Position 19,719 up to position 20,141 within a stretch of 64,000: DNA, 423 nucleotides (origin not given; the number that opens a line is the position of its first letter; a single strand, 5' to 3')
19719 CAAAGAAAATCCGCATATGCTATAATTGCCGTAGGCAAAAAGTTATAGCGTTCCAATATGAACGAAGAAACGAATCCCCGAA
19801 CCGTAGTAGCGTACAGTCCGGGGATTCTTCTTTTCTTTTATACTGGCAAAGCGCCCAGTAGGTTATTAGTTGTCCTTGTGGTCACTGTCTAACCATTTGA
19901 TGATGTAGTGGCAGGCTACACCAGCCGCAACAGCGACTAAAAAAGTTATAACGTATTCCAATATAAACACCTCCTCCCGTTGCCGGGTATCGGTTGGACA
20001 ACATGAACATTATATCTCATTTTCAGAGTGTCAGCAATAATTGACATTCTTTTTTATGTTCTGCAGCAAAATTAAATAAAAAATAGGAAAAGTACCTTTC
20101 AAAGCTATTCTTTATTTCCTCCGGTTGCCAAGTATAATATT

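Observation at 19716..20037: Hidden par/Fst-like type I toxin-antitoxin module in the 0.8-kb 'empty' spacer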

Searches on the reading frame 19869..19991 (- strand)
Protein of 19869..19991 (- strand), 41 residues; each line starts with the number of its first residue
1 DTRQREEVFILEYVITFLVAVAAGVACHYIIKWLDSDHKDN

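Call 6: search_protein_families(library=pfam, proteins=[window:19869-19961:-, window:19869-19970:-], max_evalue=10)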
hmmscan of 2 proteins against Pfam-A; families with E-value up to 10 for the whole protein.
seq(31 aa): 1 family
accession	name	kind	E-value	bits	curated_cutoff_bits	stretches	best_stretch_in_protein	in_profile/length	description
PF21830.1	DUF6890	-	0.57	10.4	23.6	0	3-16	26-39/44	Family of unknown function (DUF6890)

seq(34 aa): 0 families

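Call 7: search_protein_families(library=ncbifam, proteins=[window:19869-19961:-, window:19869-19970:-], max_evalue=10)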
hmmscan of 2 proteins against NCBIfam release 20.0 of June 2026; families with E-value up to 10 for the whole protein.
seq(31 aa): 0 families

seq(34 aa): 0 families

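Call 11: find_homologous_proteins(query=window:19869-19991:-, max_evalue=10)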
Query window:19869-19991:- (41 aa): 160 proteins with E <= 10 among 160 candidates; the best 120 are listed.
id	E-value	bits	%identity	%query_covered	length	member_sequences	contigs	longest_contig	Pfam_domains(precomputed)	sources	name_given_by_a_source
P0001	3.4e-14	68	82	95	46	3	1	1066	-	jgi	jgi:hypothetical protein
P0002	4.4e-13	65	71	93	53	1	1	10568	-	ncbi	-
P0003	2.7e-12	62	77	95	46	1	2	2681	-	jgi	jgi:hypothetical protein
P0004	1.1e-11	60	90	76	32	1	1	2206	-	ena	-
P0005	1.3e-11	60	74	95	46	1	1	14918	-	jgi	jgi:hypothetical protein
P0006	2.9e-11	59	94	76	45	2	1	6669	-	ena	-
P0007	3.5e-11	59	94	76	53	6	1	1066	-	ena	-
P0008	6.2e-11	58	90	76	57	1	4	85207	-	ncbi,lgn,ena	-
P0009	9.9e-11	58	94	76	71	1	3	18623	-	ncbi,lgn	-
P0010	1.1e-10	57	87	76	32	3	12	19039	-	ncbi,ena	-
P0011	1.1e-10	57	87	76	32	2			-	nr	nr:MAG TPA: toxin [Caudoviricetes sp.]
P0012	1.5e-10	57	81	78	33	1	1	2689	-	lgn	-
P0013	1.7e-10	57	84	76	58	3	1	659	-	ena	-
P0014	1.9e-10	57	76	90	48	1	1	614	-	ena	-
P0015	2.0e-10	57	90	76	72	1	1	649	-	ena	-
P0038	2.2e-9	53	84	76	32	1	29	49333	-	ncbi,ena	-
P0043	3.0e-9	53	84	76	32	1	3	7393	-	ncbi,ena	-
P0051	4.7e-9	52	81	76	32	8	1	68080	-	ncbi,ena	-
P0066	1.5e-8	51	81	76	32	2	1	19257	-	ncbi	-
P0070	1.9e-8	51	81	76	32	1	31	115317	-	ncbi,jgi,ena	jgi:hypothetical protein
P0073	2.4e-8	50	77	76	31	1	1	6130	-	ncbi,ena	-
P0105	3.9e-7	47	65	76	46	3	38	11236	-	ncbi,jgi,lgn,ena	-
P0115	1.5e-6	45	74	76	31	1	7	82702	-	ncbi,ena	-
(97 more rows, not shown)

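Call 50: find_encoding_contigs(protein=P0070, flank=4000, max_places=8)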
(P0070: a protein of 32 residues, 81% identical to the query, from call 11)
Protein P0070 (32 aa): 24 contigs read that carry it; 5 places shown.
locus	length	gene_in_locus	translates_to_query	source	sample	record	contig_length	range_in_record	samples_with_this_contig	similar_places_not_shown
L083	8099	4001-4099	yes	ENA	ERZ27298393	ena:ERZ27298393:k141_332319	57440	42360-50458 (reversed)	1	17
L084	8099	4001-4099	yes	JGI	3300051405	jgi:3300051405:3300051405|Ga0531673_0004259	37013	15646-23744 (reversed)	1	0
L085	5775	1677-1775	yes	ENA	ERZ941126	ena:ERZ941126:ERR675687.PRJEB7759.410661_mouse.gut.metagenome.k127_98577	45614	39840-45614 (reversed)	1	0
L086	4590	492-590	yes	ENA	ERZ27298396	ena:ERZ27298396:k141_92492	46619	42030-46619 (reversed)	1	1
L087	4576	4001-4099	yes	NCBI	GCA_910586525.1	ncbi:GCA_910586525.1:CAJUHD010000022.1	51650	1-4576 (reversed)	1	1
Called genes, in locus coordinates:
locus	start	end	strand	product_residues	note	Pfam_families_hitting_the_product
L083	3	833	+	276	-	PF02518:HATPase_c, PF14501:HATPase_c_5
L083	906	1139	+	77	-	-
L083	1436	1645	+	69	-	PF13808:DDE_Tnp_1_assoc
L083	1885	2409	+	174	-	PF14568:SUKH_6 (weak)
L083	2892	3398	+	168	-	PF09346:SMI1_KNR4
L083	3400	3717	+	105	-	PF27221:PM0498 (faint)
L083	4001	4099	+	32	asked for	-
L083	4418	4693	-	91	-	-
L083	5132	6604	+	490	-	PF02952:Fucose_iso_C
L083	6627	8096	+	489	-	PF00370:FGGY_N, PF02782:FGGY_C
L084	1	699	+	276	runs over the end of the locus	PF02518:HATPase_c, PF14501:HATPase_c_5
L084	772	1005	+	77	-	-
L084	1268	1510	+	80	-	PF13808:DDE_Tnp_1_assoc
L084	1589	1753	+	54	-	-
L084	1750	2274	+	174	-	PF14568:SUKH_6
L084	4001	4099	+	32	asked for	-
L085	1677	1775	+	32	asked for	-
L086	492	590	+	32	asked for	-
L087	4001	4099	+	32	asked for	-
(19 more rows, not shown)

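Call 62: list_cluster_members(proteins=[P0010, P0011, P0038, P0043, P0051, P0066, P0070, P0073, P0105, P0115])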
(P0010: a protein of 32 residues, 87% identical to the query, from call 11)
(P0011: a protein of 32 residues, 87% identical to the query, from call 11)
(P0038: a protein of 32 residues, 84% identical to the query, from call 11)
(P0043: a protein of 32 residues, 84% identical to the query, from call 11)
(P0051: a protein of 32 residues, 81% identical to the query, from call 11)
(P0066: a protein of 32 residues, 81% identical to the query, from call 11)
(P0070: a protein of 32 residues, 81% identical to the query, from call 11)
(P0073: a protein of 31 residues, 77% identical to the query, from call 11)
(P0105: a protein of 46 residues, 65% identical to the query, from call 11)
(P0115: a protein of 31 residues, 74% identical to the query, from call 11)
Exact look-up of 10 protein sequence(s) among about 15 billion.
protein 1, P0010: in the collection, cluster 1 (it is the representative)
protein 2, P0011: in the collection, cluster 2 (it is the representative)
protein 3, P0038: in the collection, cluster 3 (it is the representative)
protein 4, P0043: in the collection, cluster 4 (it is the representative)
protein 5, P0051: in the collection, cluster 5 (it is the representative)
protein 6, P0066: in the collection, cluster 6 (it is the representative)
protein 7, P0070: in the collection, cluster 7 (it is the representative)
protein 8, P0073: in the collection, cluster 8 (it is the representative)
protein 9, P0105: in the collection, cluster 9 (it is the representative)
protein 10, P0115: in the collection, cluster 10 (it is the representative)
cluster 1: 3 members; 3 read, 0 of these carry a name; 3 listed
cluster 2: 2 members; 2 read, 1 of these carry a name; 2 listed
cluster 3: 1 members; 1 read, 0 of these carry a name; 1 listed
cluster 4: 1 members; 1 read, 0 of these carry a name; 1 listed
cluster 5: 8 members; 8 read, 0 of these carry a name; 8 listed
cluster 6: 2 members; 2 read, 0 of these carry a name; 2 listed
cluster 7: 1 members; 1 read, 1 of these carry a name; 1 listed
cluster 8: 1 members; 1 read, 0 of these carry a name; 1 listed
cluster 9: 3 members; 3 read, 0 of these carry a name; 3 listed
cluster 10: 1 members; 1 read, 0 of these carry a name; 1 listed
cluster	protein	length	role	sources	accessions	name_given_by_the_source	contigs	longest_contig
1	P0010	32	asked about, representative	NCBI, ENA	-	-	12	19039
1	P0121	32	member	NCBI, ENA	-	-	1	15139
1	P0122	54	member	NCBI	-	-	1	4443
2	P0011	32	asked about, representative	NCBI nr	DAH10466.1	MAG TPA: toxin [Caudoviricetes sp.]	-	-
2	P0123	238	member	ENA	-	-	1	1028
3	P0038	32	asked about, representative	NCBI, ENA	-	-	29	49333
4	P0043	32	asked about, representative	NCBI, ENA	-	-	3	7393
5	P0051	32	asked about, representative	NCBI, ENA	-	-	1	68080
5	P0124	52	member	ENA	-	-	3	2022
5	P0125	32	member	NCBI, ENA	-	-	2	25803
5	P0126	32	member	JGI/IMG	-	-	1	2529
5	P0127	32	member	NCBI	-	-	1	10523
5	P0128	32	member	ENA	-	-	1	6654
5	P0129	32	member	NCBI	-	-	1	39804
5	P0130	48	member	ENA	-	-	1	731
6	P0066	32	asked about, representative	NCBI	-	-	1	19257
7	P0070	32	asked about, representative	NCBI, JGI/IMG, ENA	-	hypothetical protein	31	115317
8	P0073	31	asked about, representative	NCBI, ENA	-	-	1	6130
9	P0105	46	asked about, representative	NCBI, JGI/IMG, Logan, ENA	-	-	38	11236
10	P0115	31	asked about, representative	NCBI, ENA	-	-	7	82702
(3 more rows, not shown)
